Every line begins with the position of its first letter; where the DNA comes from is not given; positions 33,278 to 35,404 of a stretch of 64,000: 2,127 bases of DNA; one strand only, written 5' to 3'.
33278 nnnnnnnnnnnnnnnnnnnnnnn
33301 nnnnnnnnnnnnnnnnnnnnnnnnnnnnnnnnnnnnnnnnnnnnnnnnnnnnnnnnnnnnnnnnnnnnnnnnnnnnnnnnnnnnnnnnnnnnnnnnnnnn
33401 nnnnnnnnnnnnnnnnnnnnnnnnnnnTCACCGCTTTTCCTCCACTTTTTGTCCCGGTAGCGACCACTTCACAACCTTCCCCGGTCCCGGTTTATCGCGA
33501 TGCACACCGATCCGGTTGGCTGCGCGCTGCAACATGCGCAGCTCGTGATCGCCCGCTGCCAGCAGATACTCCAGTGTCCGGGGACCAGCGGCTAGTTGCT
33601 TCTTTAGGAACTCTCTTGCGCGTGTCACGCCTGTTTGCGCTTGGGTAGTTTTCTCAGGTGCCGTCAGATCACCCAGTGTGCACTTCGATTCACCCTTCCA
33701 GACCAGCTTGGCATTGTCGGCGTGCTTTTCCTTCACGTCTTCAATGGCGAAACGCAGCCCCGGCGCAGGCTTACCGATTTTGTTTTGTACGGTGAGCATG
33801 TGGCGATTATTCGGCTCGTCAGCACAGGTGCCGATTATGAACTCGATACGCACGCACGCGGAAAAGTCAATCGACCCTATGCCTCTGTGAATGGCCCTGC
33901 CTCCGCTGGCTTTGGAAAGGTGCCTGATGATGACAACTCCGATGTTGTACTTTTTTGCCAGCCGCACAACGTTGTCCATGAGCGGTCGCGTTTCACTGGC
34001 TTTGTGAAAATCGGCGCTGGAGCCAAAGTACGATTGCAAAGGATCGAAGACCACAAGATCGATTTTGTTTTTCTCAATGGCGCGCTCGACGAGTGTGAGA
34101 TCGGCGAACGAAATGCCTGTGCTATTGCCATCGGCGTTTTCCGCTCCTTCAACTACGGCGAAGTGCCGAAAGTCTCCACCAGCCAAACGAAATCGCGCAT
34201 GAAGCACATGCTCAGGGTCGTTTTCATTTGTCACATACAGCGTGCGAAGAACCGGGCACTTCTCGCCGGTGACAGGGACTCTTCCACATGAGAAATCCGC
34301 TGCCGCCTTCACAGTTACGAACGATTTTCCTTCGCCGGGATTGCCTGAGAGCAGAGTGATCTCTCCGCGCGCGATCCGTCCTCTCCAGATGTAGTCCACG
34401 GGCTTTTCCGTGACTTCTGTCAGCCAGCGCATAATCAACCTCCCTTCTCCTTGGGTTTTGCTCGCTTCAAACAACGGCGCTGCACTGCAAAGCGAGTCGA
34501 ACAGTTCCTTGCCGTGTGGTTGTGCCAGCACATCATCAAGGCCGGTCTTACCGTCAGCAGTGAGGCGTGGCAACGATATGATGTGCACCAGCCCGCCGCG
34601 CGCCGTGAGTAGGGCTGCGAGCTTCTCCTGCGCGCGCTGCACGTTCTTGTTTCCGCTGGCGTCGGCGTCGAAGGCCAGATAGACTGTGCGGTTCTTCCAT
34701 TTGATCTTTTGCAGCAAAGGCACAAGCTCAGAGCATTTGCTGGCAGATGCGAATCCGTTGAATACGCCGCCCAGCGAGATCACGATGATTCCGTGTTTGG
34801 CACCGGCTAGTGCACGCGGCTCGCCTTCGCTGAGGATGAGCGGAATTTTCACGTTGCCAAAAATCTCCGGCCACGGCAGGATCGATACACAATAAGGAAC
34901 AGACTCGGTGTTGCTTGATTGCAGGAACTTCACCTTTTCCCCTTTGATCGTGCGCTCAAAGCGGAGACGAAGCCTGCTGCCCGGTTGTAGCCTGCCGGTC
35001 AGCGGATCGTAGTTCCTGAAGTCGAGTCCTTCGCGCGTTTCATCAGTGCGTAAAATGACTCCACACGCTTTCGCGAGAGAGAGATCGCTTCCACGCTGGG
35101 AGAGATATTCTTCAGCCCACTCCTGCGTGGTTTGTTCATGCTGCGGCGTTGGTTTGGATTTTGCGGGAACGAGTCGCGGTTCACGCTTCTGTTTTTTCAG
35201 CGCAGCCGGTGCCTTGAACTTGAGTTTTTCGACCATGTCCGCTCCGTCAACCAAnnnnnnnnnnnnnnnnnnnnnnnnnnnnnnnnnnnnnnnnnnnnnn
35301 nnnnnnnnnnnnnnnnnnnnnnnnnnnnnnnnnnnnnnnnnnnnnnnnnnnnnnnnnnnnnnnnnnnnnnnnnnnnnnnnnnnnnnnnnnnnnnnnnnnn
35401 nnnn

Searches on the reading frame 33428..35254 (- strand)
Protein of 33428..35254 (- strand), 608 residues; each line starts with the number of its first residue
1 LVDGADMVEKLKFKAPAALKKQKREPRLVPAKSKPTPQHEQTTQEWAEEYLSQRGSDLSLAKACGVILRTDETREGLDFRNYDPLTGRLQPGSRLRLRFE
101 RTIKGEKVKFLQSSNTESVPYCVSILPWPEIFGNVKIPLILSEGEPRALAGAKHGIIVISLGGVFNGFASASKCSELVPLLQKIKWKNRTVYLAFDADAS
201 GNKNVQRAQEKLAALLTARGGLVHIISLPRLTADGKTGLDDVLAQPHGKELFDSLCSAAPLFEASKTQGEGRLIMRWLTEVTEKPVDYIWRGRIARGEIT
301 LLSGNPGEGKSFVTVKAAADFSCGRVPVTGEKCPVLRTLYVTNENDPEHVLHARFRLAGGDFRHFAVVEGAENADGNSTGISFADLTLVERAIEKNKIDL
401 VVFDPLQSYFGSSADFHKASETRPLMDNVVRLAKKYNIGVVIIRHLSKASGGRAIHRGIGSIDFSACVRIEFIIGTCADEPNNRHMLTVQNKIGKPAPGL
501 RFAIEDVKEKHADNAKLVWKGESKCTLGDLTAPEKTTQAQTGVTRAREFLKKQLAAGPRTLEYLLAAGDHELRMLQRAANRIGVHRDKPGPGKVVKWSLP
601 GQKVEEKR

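Call 10: search_protein_families(library=pfam, proteins=[window:33428-35254:-], max_evalue=0.01)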
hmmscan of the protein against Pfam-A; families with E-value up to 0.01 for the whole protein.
window:33428-35254:- (608 aa): 6 families
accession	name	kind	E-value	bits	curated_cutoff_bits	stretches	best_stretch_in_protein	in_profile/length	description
PF13481.12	AAA_25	-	2.2e-23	83.4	27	1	276-450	13-194/195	AAA domain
PF12965.13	DUF3854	-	3.8e-19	69.3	23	1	128-245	2-125/130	Domain of unknown function (DUF3854)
PF06745.19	ATPase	-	2.7e-06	27.4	26.6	1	286-451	8-169/231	KaiC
PF01751.28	Toprim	-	1.1e-05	25.9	23.1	1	147-226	12-94/96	Toprim domain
PF03796.21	DnaB_C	-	0.0072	16.2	27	0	379-457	110-189/255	DnaB-like helicase C terminal domain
PF13155.12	Toprim_2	-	0.0083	16.9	22.1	0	148-213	9-67/88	Toprim-like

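Call 11: search_protein_families(library=phrogs, proteins=[window:33428-35254:-], max_evalue=0.01)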
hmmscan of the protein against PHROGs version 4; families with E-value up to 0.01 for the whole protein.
window:33428-35254:- (608 aa): 13 families
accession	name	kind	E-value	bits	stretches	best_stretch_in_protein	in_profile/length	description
phrog_239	-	DNA, RNA and nucleotide metabolism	2.2e-14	54.4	1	26-454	96-525/801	DNA primase/helicase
phrog_10729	-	DNA, RNA and nucleotide metabolism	4.1e-14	52.7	1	287-555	393-664/722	DNA polymerase/primase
phrog_906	-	DNA, RNA and nucleotide metabolism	4.6e-14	53.1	1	284-477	514-699/872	DNA polymerase/primase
phrog_3123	-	unknown function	2e-13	50.8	1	281-518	325-577/583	-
phrog_25693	-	unknown function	2e-06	27.7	1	279-479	32-243/405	-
phrog_243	-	DNA, RNA and nucleotide metabolism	5.6e-06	26.5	1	395-453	140-198/273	DnaB-like replicative helicase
phrog_2850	-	unknown function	0.00012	22.2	0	261-326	122-187/465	-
phrog_1284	-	unknown function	0.00018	22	1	294-454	32-192/306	-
phrog_19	-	DNA, RNA and nucleotide metabolism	0.00029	20.8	1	292-449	348-508/621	DnaB-like replicative helicase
phrog_2597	-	DNA, RNA and nucleotide metabolism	0.00064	19.3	1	291-461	361-531/747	DNA primase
phrog_6012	-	DNA, RNA and nucleotide metabolism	0.0059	16.9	0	294-319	145-170/447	DNA helicase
phrog_6357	-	unknown function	0.0072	16.6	0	286-354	20-79/321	-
phrog_16213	-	DNA, RNA and nucleotide metabolism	0.0073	15.6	0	188-245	127-182/732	DNA primase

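Call 32: find_homologous_proteins(query=window:33428-35254:-, max_evalue=1e-30)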
Query window:33428-35254:- (608 aa): 8 proteins with E <= 1e-30 among 8000 candidates.
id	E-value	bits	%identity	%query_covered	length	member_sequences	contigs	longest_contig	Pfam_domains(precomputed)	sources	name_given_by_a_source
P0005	0.0e+0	1366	100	99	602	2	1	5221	PF06745.20,PF12965.14,PF01751.29,PF13481.13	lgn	-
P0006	3.0e-162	559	47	94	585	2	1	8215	PF12965.14,PF13481.13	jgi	jgi:hypothetical protein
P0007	1.3e-129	452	45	89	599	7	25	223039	PF12965.14,PF13481.13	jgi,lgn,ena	jgi:hypothetical protein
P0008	1.1e-91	326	47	64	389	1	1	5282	PF13481.13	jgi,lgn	jgi:hypothetical protein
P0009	5.0e-87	311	47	61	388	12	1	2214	PF13481.13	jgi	-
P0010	1.3e-77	280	38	64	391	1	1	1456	PF13481.13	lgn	-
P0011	1.4e-48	184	30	64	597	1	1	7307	PF01807.26,PF13481.13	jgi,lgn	-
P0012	6.4e-33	132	31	50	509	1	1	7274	PF13481.13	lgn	-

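Call 33: find_encoding_contigs(protein=P0006, flank=10000, max_places=4)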
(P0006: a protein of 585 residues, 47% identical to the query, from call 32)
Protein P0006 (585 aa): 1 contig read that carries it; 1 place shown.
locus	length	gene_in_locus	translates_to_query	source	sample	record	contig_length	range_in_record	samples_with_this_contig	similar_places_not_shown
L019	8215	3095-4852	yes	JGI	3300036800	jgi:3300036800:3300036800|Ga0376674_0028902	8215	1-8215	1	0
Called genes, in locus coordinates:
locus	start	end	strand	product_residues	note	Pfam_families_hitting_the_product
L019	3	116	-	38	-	?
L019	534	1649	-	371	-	PF14659:Phage_int_SAM_3 (weak), PF00589:Phage_integrase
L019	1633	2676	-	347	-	-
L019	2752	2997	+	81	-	-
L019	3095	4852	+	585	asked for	PF12965:DUF3854, PF13481:AAA_25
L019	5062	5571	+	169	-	PF18932:DUF5681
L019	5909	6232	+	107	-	PF12728:HTH_17 (weak)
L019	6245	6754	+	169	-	-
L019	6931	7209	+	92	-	-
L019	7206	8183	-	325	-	-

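Call 34: find_encoding_contigs(protein=P0007, flank=10000, max_places=6)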
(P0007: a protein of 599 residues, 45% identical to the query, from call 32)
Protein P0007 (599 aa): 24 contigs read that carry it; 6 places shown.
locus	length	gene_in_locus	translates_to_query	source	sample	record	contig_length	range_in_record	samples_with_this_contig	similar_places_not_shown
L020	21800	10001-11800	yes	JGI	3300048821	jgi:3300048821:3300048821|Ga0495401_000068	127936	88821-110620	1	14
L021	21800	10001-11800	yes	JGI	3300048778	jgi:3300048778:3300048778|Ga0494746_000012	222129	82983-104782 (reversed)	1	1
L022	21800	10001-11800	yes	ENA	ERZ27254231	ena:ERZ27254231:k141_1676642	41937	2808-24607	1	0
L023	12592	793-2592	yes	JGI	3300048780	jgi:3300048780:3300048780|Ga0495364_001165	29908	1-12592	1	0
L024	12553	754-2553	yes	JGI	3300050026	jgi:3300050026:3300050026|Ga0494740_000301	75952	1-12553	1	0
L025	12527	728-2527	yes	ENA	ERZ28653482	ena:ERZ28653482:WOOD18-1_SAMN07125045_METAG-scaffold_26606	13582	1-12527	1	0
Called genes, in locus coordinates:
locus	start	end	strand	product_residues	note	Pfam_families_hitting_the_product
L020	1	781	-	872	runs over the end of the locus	PF12704:MacB_PCD, PF02687:FtsX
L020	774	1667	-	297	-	PF00005:ABC_tran, PF02463:SMC_N (faint), PF13304:AAA_21 (faint)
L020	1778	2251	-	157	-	PF11848:DUF3368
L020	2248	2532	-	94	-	PF03683:UPF0175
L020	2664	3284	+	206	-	PF25182:NonGDSL, PF00657:Lipase_GDSL, PF13472:Lipase_GDSL_2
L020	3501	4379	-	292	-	PF01509:TruB_N, PF16198:TruB_C_2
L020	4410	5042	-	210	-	PF01227:GTP_cyclohydroI, PF14489:QueF (weak)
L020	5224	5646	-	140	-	PF01242:PTPS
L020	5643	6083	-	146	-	PF01242:PTPS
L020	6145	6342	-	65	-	-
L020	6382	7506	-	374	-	PF13506:Glyco_transf_21, PF00535:Glycos_transf_2, PF13641:Glyco_tranf_2_3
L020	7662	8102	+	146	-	PF00578:AhpC-TSA, PF08534:Redoxin, PF00085:Thioredoxin (weak), PF13905:Thioredoxin_8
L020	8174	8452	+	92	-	PF05015:HigB-like_toxin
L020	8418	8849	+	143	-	PF01381:HTH_3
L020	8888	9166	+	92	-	-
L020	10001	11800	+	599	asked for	PF12965:DUF3854, PF13481:AAA_25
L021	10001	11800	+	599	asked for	PF12965:DUF3854, PF13481:AAA_25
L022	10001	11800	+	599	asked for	PF12965:DUF3854, PF13481:AAA_25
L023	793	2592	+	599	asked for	PF12965:DUF3854, PF13481:AAA_25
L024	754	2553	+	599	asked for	PF12965:DUF3854, PF13481:AAA_25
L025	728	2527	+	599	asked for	PF12965:DUF3854, PF13481:AAA_25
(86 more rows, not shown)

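Call 44: find_related_loci(query=A3, collection=genome_contigs, flank=7000)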
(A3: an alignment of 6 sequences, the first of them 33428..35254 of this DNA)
Query A3 (608 aa) in genome_contigs; peptide patterns used: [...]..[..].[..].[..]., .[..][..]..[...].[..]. (x = any residue, [..] = any of these).
159 stretches matched a pattern; 141 encode a relative of the query (tblastn E <= 1e-3); the best 80 are kept; 79 distinct loci.
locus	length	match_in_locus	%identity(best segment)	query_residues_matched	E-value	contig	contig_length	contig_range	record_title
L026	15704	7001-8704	37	41-608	3e-109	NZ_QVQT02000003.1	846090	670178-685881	Paracidobacterium acidisoli strain 4G-K13 scaffold3, whole genome shotgun sequence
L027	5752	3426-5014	47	46-586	2e-107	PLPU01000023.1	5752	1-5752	MAG: Acidobacteriaceae bacterium isolate bog_391 73.20120700_S3D.17_contig_27025, whole genome shotgun sequence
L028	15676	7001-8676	45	27-600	1e-105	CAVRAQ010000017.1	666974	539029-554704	MAG: uncultured Acidobacteriaceae bacterium isolate MFD04492.bin.2.134 genome assembly, contig: contig_33889, whole geno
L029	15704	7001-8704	36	41-608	1e-109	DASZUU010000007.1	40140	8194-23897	MAG TPA_asm: Alloacidobacterium sp. isolate SMAG_U6113 k141_450751, whole genome shotgun sequence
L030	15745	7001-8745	36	14-599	2e-63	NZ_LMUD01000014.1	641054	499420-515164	Granulicella sp. S190 NODE_17_length_640958_cov_8.143163, whole genome shotgun sequence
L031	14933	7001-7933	31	278-601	1e-38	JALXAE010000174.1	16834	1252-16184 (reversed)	MAG: Syntrophobacterales bacterium isolate T2_metabat1_scaf2bin.240 T2_NODE_3334_length_16834_cov_2.271084, whole genome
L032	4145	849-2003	30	191-599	1e-37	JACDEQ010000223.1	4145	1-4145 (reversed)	MAG: Armatimonadetes bacterium isolate MGR_bin364 SD2903_NODE_6695_length_4145_cov_0.882031, whole genome shotgun sequen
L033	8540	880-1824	29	189-530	3e-35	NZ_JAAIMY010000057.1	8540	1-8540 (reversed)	Blautia wexlerae strain MSK.20.46 NODE_57_length_8540_cov_167.767, whole genome shotgun sequence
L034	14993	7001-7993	28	189-540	5e-35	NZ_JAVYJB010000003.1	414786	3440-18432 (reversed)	Pilosibacter fragilis strain CSJ-4 CSJ-4_ctg0003, whole genome shotgun sequence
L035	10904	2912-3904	28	189-540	1e-34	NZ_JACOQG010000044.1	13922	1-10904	Blautia difficilis strain M29 M30_ctg044, whole genome shotgun sequence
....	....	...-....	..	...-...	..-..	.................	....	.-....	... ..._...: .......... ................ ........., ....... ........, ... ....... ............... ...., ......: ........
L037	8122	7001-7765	32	288-558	1e-34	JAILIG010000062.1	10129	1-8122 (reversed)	MAG: Oscillospiraceae bacterium isolate RUI144 k141_2313093_flag=0_multi=19.9620_len=10129, whole genome shotgun sequenc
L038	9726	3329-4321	28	189-540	1e-34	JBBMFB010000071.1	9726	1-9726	Waltera hominis strain CLA-AA-H183 CLAAAH183_contig_71_length_9726, whole genome shotgun sequence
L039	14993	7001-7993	28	189-540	3e-34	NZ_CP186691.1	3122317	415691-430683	Faecalibacterium prausnitzii strain 2 chromosome, complete genome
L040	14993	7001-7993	28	189-540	6e-34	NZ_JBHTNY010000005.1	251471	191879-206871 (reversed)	Robinsoniella peoriensis strain CCUG 48729 GCM70027253_5, whole genome shotgun sequence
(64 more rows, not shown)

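Call 67: find_encoding_contigs(protein=P0008, flank=10000, max_places=3)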
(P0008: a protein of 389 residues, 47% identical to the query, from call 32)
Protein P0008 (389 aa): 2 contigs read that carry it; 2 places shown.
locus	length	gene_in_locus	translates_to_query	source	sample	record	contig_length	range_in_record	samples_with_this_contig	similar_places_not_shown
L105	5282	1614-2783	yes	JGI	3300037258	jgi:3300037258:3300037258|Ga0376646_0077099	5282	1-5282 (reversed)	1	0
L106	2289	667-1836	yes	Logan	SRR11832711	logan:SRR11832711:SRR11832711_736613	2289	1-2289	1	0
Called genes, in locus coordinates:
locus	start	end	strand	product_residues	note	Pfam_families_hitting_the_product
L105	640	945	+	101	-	-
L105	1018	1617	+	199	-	PF12965:DUF3854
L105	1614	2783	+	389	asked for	PF13481:AAA_25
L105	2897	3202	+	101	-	-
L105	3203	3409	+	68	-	-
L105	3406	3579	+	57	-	-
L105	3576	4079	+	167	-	-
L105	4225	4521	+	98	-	-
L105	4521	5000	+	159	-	PF18932:DUF5681 (weak)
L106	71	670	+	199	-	PF12965:DUF3854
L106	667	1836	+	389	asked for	PF13481:AAA_25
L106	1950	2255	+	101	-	-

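Call 68: find_encoding_contigs(protein=P0011, flank=10000, max_places=3)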
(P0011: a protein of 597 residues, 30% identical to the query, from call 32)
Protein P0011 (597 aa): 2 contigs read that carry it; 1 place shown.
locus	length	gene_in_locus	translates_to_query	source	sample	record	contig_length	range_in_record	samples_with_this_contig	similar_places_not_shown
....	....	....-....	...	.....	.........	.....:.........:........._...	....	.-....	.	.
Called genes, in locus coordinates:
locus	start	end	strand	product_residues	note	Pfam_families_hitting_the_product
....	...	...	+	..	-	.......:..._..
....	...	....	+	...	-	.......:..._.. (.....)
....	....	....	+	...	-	-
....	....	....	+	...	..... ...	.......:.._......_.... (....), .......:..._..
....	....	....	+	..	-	-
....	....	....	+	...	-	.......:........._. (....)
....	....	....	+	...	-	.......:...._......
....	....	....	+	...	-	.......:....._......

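Call 69: find_encoding_contigs(protein=P0012, flank=10000, max_places=3)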
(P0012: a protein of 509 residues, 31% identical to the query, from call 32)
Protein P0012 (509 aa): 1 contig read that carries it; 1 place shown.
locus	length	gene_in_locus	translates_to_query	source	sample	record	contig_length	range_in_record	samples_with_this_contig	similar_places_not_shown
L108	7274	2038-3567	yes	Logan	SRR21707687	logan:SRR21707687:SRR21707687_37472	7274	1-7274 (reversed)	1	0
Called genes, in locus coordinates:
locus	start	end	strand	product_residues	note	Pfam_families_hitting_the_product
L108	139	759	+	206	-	-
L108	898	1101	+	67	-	PF12728:HTH_17 (weak)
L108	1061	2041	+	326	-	PF01807:Zn_ribbon_DnaG, PF13155:Toprim_2 (weak)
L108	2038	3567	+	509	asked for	PF13481:AAA_25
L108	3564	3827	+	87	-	-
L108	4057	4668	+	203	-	-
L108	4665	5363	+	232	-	-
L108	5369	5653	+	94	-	-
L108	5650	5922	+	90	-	-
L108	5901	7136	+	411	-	PF14659:Phage_int_SAM_3, PF00589:Phage_integrase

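Call 73: search_protein_families(library=ncbifam, proteins=[window:33428-35254:-], max_evalue=0.01)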
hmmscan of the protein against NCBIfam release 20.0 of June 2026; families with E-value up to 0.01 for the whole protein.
window:33428-35254:- (608 aa): 3 families
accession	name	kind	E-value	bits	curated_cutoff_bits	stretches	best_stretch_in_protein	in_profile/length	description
TIGR00416.1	sms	equivalog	1.6e-06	27.2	403.05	1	284-449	81-224/454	DNA repair protein RadA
TIGR02237.1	recomb_radB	equivalog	2.3e-05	24.3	172.4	0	390-452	90-155/210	DNA repair and recombination protein RadB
NF004109.0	PRK05595.1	equivalog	0.0047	15.7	737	1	395-460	309-374/444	replicative DNA helicase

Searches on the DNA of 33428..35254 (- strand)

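Call 57: search_rna_families(source=L020, start=11700, end=14800, threshold=evalue, max_evalue=1)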
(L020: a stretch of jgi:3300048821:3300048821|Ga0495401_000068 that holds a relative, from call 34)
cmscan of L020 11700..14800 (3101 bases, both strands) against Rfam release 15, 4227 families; matches with E-value up to 1: 1.
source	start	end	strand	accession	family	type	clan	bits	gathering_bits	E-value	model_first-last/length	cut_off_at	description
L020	11817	11888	-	RF03956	mir-737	Gene; miRNA;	-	24.5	60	0.82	1-63/63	no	mir-737 microRNA precursor family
